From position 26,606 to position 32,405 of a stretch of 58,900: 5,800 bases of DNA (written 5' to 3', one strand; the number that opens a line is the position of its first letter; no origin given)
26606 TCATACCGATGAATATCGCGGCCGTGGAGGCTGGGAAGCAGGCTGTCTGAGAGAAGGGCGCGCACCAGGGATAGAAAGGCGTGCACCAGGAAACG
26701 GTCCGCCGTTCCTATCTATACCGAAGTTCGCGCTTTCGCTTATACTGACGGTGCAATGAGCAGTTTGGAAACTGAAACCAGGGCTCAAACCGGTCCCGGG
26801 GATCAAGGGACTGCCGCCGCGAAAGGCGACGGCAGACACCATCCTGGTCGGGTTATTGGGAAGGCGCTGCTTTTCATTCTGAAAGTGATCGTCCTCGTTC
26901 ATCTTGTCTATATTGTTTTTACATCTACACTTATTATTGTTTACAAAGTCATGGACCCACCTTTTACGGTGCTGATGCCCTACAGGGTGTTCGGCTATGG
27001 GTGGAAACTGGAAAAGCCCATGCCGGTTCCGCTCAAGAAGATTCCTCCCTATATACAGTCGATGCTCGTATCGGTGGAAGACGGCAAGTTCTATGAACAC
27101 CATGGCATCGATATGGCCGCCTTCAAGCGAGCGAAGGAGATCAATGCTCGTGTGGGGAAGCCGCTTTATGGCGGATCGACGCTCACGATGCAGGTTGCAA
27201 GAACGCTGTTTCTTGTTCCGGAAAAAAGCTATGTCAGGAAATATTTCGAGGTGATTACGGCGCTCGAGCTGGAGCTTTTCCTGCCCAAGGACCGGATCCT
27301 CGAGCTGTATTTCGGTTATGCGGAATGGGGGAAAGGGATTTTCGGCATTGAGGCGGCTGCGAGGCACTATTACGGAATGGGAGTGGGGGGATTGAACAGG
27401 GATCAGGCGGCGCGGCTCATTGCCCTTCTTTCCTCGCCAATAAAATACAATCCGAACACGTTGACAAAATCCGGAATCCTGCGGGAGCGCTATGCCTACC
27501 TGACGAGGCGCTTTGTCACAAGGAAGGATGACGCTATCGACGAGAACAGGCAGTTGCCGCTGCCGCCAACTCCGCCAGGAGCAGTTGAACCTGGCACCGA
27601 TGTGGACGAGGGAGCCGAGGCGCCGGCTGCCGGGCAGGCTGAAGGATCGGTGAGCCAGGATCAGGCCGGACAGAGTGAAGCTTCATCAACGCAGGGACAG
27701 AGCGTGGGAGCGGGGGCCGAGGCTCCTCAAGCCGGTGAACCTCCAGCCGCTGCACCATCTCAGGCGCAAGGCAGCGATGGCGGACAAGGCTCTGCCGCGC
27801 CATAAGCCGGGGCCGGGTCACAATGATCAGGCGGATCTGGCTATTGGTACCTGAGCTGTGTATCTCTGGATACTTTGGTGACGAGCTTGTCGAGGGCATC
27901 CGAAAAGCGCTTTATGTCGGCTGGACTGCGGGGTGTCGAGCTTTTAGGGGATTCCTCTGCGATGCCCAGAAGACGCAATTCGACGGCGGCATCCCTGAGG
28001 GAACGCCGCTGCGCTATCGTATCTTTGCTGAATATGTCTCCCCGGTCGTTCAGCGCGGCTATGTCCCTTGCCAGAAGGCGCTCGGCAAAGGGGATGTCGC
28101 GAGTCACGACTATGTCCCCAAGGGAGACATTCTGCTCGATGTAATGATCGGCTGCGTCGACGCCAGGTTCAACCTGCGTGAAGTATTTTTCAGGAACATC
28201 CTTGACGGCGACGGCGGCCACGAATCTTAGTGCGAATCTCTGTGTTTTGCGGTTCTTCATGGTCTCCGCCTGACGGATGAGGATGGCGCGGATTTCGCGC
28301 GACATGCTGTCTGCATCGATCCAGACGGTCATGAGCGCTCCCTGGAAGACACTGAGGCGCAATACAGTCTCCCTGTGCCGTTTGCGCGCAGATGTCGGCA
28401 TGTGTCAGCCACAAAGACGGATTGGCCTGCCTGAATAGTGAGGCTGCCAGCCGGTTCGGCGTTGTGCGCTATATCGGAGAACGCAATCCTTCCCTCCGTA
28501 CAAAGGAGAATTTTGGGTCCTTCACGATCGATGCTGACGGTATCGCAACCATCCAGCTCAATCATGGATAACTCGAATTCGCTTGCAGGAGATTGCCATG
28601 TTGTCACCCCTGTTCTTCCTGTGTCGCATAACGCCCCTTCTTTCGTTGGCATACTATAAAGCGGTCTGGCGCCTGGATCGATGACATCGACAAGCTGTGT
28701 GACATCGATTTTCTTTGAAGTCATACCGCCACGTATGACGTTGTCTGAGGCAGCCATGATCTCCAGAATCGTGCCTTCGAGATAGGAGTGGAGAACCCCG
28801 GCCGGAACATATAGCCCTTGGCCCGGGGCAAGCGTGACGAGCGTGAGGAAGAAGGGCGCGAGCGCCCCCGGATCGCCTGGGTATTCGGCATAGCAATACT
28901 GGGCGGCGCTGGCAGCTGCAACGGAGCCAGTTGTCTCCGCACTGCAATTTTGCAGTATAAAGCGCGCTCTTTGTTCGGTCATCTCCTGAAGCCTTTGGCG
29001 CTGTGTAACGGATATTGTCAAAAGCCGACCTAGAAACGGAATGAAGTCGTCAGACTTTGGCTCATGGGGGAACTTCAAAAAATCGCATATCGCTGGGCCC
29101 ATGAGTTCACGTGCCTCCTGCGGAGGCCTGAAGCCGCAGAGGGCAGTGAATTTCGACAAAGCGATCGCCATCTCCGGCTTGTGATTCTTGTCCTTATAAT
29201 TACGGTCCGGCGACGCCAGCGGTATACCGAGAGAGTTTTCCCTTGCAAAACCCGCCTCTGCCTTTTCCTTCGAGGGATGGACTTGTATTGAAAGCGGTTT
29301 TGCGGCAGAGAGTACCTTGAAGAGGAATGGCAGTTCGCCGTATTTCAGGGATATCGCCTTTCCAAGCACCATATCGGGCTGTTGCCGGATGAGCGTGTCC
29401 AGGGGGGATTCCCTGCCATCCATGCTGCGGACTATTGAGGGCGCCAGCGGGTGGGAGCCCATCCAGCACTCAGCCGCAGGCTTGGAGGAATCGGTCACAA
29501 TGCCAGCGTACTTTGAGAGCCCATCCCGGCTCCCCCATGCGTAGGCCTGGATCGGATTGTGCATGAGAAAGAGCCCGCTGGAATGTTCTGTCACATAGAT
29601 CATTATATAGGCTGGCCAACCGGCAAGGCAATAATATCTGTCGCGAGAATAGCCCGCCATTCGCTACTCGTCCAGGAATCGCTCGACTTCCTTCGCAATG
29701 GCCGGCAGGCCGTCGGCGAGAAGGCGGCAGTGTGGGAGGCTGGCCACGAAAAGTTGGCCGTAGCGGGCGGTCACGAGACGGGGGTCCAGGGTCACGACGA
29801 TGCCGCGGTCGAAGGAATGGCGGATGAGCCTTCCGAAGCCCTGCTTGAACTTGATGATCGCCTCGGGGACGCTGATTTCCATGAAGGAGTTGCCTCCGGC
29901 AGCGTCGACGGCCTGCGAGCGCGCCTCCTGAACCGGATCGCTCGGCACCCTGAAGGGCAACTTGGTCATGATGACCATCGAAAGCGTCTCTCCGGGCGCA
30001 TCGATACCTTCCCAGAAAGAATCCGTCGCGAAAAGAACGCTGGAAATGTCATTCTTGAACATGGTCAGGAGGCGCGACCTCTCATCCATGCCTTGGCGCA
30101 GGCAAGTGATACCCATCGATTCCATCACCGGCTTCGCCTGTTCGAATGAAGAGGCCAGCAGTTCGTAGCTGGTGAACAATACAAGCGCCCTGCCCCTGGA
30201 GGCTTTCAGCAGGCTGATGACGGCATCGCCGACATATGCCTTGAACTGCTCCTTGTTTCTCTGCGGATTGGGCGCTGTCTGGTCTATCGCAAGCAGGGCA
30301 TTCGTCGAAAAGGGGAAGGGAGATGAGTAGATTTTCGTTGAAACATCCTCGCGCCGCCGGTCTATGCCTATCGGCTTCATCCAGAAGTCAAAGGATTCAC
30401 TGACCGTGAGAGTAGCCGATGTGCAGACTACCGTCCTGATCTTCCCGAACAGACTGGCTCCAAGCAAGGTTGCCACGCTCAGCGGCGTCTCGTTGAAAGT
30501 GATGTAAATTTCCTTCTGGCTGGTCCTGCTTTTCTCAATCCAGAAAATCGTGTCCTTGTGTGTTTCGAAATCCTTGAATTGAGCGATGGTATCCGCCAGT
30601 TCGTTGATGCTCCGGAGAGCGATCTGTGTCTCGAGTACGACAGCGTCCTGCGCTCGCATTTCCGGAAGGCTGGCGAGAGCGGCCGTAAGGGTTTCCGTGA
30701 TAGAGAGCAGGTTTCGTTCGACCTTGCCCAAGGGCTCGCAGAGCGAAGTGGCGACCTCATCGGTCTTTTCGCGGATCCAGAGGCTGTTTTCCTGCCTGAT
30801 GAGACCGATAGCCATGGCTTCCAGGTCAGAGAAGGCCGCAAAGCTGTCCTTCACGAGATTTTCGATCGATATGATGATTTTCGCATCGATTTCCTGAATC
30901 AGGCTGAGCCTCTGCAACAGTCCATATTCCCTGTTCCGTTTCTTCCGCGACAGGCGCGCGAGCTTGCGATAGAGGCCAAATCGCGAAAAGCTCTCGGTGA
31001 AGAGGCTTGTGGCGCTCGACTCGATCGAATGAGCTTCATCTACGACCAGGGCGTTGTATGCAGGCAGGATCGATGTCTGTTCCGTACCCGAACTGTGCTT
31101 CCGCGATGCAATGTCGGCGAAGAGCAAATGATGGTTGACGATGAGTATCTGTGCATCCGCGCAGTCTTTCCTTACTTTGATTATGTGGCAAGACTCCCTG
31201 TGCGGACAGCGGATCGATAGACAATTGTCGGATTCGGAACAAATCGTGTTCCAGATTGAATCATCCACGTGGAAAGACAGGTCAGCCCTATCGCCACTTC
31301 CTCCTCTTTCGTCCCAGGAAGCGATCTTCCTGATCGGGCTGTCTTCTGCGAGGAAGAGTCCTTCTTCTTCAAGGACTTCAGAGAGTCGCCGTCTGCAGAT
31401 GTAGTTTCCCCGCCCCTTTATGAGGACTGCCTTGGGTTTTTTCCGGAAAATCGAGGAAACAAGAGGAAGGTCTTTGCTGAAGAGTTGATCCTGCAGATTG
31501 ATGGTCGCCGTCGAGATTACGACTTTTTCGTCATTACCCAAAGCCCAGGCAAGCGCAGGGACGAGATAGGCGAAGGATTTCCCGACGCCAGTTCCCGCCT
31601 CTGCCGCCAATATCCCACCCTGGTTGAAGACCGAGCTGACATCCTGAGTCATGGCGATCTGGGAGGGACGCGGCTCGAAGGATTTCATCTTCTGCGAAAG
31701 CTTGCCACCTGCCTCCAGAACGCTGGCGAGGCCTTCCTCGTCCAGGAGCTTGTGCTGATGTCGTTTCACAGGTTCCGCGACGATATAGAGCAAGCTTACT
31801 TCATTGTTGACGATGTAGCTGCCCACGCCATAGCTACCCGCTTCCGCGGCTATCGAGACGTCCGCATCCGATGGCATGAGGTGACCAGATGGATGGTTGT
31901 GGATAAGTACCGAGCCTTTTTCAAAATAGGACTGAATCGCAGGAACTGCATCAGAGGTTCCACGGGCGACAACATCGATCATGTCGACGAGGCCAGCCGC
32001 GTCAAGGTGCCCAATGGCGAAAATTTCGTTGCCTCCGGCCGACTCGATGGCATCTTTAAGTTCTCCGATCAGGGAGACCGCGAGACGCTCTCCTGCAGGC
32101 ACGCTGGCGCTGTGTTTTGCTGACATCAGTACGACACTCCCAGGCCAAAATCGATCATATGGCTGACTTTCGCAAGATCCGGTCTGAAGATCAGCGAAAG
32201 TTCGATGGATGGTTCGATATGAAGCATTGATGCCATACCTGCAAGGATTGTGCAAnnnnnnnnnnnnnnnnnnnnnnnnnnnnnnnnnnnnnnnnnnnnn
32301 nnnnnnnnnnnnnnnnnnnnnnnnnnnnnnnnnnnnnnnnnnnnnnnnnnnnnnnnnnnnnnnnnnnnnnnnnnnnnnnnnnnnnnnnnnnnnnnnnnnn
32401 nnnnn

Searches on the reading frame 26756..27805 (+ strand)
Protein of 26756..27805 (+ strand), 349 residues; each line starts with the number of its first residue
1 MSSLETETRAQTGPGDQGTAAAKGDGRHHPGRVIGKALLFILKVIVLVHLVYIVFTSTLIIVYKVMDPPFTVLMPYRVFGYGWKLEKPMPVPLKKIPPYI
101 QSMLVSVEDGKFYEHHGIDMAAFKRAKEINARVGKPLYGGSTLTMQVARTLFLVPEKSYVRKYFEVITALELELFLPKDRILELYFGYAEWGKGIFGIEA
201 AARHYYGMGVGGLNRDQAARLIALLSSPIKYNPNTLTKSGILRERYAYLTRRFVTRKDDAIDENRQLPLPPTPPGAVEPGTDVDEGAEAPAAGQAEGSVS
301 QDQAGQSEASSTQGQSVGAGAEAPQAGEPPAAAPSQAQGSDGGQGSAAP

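Call 96: search_protein_families(library=pfam, proteins=[window:26756-27805:+], max_evalue=0.00001)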
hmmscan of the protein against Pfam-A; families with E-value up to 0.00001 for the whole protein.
window:26756-27805:+ (349 aa): 1 family
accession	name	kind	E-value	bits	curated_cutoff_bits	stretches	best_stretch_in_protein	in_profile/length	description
PF00912.28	Transgly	-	7.2e-44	149.8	27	1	87-239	13-165/178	Transglycosylase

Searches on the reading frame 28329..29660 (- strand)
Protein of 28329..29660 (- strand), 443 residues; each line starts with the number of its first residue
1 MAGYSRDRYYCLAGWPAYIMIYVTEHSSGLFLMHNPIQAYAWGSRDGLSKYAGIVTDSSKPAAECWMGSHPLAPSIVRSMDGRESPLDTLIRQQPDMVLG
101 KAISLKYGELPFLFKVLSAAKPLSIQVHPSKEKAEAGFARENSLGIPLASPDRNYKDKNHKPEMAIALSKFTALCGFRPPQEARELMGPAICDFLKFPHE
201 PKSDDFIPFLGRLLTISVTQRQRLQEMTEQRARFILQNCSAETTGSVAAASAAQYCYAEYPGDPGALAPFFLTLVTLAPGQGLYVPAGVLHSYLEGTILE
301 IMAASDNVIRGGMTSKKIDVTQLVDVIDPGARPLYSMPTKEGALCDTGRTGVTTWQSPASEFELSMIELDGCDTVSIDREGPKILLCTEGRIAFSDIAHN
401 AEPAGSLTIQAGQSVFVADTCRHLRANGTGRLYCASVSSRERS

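Call 96: search_protein_families(library=pfam, proteins=[window:28329-29660:-], max_evalue=0.00001)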
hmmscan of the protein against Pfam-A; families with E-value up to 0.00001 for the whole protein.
window:28329-29660:- (443 aa): 1 family
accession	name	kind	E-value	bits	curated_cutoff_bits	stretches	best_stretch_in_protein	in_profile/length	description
PF20511.4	PMI_typeI_cat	-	1.6e-35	122.8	22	1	30-179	1-142/143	Phosphomannose isomerase type I, catalytic domain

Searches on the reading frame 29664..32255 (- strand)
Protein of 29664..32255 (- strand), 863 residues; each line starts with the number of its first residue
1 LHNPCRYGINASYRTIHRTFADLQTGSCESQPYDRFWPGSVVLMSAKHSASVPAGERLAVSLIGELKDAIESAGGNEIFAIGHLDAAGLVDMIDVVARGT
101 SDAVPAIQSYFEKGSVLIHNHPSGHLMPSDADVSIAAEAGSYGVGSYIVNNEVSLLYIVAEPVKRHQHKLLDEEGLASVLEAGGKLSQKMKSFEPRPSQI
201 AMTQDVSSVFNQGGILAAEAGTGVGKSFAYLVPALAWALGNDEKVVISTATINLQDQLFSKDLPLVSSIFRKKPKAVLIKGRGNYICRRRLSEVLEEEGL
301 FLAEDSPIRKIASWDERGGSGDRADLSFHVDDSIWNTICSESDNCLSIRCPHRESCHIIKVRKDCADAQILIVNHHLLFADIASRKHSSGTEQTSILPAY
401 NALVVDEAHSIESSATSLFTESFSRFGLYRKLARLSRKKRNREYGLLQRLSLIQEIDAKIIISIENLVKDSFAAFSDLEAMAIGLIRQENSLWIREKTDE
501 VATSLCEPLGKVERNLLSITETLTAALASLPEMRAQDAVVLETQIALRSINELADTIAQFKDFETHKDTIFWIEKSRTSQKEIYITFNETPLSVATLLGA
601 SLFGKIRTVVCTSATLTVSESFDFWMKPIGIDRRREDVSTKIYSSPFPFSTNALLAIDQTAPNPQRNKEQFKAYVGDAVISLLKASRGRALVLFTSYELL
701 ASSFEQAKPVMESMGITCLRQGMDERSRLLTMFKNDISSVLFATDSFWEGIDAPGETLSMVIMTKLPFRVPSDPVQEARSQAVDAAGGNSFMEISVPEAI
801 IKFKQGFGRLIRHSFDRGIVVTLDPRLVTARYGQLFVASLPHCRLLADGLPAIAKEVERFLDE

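Call 96: search_protein_families(library=pfam, proteins=[window:29664-32255:-], max_evalue=0.00001)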
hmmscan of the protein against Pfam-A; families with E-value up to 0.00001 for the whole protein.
window:29664-32255:- (863 aa): 2 families
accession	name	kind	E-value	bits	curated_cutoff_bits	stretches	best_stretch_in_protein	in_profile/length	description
PF13307.12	Helicase_C_2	-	5.8e-44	150.6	25.3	1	681-842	3-169/170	Helicase C-terminal domain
PF00270.35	DEAD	-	9.1e-10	39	26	0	212-261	13-64/167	DEAD/DEAH box helicase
